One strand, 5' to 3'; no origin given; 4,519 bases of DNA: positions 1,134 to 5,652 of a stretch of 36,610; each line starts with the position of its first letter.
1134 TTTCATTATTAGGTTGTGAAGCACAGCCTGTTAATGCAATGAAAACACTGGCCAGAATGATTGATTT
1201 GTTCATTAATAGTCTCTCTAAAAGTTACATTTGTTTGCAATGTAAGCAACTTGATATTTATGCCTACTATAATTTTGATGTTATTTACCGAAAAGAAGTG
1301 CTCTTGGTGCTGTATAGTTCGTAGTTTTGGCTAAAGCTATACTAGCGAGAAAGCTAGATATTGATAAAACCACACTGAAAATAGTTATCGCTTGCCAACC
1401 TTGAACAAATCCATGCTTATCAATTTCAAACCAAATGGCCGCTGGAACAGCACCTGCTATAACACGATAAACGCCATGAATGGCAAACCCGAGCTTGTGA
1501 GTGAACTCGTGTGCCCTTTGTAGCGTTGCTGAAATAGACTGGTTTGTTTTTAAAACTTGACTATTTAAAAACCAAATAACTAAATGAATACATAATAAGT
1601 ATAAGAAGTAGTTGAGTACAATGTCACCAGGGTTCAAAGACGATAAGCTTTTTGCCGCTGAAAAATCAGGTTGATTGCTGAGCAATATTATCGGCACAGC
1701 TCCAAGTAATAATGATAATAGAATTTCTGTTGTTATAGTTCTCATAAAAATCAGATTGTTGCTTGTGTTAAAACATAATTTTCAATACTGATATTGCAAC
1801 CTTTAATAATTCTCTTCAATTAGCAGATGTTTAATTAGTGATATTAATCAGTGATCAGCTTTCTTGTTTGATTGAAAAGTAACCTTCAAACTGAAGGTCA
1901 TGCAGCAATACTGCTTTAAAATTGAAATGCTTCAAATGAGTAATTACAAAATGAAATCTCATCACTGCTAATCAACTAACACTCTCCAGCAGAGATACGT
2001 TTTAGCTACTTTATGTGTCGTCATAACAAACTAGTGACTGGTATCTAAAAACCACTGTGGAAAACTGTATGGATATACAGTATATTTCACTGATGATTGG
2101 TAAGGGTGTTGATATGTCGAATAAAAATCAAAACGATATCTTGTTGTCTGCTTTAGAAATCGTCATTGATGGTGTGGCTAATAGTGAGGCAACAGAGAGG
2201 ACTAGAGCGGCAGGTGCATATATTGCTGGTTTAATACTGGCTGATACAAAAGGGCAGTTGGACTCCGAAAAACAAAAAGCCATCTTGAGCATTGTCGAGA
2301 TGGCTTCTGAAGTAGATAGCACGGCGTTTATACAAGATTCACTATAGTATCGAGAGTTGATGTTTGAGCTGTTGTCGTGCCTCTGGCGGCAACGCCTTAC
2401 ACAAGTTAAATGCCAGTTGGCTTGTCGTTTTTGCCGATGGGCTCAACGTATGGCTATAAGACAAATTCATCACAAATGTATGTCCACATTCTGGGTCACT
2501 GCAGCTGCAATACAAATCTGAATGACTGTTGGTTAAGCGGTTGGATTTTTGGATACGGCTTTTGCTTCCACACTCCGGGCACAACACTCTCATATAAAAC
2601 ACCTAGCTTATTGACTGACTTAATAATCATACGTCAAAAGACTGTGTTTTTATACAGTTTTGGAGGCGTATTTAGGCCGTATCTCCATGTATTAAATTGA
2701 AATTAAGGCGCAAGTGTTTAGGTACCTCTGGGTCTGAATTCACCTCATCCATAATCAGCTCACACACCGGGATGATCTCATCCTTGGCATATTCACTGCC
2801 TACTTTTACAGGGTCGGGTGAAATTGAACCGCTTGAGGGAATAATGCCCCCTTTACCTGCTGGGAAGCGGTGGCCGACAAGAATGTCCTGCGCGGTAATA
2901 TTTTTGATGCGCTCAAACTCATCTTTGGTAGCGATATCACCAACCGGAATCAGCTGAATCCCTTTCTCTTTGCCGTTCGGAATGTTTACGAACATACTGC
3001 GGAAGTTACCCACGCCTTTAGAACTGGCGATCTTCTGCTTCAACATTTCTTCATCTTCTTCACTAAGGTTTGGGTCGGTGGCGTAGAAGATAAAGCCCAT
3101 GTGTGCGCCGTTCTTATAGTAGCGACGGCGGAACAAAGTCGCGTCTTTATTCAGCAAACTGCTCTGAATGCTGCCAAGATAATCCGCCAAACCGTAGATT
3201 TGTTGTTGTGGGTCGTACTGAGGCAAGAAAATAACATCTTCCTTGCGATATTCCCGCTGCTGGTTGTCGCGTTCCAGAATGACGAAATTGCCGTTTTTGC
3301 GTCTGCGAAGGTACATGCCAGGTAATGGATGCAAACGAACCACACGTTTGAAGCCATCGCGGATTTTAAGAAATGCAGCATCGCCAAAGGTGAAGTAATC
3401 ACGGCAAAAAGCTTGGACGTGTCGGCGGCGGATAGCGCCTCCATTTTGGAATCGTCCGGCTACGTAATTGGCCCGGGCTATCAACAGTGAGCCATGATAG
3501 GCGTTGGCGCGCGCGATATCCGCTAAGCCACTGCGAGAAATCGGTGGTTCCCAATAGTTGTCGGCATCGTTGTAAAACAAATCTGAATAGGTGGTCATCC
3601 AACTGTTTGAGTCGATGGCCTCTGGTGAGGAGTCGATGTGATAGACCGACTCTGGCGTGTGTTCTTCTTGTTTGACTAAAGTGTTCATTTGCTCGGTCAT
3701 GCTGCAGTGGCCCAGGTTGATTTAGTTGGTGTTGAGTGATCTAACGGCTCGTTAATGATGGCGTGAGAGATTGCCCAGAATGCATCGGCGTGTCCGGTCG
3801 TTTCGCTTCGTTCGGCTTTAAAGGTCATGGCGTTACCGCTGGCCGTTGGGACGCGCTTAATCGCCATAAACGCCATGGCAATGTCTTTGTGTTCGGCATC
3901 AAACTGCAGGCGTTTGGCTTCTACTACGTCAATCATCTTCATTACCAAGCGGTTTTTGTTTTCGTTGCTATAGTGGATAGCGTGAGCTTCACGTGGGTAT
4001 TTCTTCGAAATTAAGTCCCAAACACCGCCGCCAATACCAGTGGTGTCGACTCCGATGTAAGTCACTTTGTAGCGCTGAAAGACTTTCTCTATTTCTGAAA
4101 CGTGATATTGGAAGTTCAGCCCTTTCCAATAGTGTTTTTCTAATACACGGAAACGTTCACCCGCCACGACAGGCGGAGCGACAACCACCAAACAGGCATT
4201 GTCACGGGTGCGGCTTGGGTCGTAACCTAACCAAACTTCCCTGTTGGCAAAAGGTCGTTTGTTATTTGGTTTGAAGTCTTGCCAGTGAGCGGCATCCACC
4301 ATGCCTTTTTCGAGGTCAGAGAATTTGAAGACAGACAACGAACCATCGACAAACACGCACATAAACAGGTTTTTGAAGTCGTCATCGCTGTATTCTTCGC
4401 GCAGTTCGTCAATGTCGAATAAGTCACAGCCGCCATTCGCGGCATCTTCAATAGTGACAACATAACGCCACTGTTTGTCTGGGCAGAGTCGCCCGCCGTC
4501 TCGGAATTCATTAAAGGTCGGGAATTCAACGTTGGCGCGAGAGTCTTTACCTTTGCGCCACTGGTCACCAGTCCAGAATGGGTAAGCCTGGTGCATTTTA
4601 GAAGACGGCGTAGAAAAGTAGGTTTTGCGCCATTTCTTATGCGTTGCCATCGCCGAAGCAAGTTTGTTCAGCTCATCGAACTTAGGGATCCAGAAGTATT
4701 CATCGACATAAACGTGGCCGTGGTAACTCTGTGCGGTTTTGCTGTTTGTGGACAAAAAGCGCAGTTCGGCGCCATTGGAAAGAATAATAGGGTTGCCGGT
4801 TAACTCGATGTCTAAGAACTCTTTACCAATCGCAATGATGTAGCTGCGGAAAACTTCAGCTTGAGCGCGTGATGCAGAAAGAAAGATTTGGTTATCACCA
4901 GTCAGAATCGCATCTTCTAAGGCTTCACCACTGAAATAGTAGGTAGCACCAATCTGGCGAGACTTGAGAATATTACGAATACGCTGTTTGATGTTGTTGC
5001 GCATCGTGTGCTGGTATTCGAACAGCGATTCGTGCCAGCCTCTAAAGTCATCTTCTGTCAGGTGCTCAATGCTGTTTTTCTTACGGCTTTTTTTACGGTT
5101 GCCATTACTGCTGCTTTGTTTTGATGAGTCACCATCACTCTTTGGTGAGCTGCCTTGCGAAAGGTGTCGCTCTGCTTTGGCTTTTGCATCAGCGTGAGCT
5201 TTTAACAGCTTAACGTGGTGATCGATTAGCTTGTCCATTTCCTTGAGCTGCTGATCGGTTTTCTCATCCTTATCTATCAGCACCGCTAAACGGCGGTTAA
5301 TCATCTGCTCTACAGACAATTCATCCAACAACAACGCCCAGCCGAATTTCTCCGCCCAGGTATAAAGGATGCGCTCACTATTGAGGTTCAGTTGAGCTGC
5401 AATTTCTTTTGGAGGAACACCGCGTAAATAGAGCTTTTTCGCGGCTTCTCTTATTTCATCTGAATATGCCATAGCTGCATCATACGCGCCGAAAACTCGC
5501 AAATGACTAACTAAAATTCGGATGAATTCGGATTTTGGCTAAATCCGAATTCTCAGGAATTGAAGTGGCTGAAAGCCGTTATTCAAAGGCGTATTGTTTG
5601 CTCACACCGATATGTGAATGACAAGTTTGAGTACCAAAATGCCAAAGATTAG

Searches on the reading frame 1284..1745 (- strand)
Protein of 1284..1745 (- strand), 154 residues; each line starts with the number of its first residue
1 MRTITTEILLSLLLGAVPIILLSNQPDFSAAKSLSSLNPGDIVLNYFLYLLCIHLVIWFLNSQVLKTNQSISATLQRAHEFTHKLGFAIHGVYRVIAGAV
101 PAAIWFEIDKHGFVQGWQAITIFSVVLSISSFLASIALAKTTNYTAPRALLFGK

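Call 14: search_protein_families(library=phrogs, proteins=[window:1284-1745:-], max_evalue=0.01)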
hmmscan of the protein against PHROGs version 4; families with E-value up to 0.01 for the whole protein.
window:1284-1745:- (154 aa): 0 families

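Call 15: search_protein_families(library=pfam, proteins=[window:1284-1745:-], max_evalue=0.01)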
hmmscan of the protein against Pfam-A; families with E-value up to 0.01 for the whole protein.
window:1284-1745:- (154 aa): 0 families

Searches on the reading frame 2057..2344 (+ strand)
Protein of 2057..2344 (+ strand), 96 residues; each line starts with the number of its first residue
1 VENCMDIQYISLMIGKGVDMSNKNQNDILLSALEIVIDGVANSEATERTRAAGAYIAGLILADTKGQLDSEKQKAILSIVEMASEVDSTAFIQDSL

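Call 14: search_protein_families(library=phrogs, proteins=[window:2057-2344:+], max_evalue=0.01)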
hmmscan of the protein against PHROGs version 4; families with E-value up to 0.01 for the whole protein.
window:2057-2344:+ (96 aa): 2 families
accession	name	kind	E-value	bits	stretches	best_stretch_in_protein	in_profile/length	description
phrog_5581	-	unknown function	3.2e-33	114.4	1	19-92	6-79/81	-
phrog_11899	-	unknown function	0.0032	18.5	1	52-80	7-35/55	-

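Call 15: search_protein_families(library=pfam, proteins=[window:2057-2344:+], max_evalue=0.01)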
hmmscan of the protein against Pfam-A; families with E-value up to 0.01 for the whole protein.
window:2057-2344:+ (96 aa): 0 families

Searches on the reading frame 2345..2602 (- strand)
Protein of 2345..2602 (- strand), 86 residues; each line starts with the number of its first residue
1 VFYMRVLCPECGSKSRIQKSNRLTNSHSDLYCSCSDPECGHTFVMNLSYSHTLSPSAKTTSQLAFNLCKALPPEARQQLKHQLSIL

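Call 14: search_protein_families(library=phrogs, proteins=[window:2345-2602:-], max_evalue=0.01)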
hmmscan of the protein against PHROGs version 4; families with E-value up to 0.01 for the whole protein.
window:2345-2602:- (86 aa): 3 families
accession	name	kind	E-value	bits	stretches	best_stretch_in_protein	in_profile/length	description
phrog_603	-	transcription regulation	5.6e-31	109.3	1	4-86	65-147/227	transcriptional regulator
phrog_1315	-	unknown function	0.0047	18.1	1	3-46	4-47/108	-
phrog_13080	-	unknown function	0.0077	17.4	0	6-55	5-54/68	-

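Call 15: search_protein_families(library=pfam, proteins=[window:2345-2602:-], max_evalue=0.01)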
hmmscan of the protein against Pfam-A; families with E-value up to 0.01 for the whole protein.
window:2345-2602:- (86 aa): 5 families
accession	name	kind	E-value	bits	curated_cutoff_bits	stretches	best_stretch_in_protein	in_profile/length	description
PF04606.18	Ogr_Delta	-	1.2e-16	60.8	26.3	1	8-53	2-47/47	Ogr/Delta-like zinc finger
PF13717.11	Zn_ribbon_4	-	0.0016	18.8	30.3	1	4-43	1-35/36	zinc-ribbon domain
PF14205.11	Cys_rich_KTR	-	0.0016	18.7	25.5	1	6-46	4-40/54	Cysteine-rich KTR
PF23454.1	Zn_ribbon_Brz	-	0.0051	17.8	27.9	0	37-53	9-25/58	Transcriptional regulator Brz zinc beta ribbon domain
PF14354.12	Lar_restr_allev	-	0.0068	17.1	28.6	1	8-41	6-33/58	Restriction alleviation protein Lar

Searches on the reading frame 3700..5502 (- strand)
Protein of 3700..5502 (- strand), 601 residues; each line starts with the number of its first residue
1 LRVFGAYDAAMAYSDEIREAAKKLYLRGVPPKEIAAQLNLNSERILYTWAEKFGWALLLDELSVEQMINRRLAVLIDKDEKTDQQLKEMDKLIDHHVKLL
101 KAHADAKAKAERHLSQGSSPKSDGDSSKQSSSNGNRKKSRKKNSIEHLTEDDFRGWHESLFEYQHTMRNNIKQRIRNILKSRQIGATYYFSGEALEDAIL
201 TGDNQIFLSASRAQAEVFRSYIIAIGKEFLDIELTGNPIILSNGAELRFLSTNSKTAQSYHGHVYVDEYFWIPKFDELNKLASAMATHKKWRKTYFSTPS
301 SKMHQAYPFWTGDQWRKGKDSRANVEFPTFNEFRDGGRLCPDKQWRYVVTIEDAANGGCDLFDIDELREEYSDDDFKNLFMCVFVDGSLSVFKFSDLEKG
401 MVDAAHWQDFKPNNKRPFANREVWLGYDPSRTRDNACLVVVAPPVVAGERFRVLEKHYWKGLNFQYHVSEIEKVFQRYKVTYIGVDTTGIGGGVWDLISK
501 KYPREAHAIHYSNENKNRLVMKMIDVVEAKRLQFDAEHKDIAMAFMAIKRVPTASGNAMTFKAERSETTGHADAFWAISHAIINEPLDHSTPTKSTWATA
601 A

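Call 15: search_protein_families(library=pfam, proteins=[window:3700-5502:-], max_evalue=0.01)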
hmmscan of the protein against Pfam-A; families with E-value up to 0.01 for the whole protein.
window:3700-5502:- (601 aa): 4 families
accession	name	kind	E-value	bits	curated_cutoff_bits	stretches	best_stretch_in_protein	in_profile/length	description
PF03237.21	Terminase_6N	-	1.2e-61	208.6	22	1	177-398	1-214/215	Terminase large subunit, T4likevirus-type, N-terminal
PF17289.8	Terminase_6C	-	2.5e-33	115.7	22.6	1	426-584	2-154/155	Terminase RNaseH-like domain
PF06056.18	Terminase_5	-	3.9e-08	33.5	20.3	1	16-73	1-57/58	Putative ATPase subunit of terminase (gpP-like)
PF16582.11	TPP_enzyme_M_2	-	0.0067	16.6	30.1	0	34-99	44-108/208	Middle domain of thiamine pyrophosphate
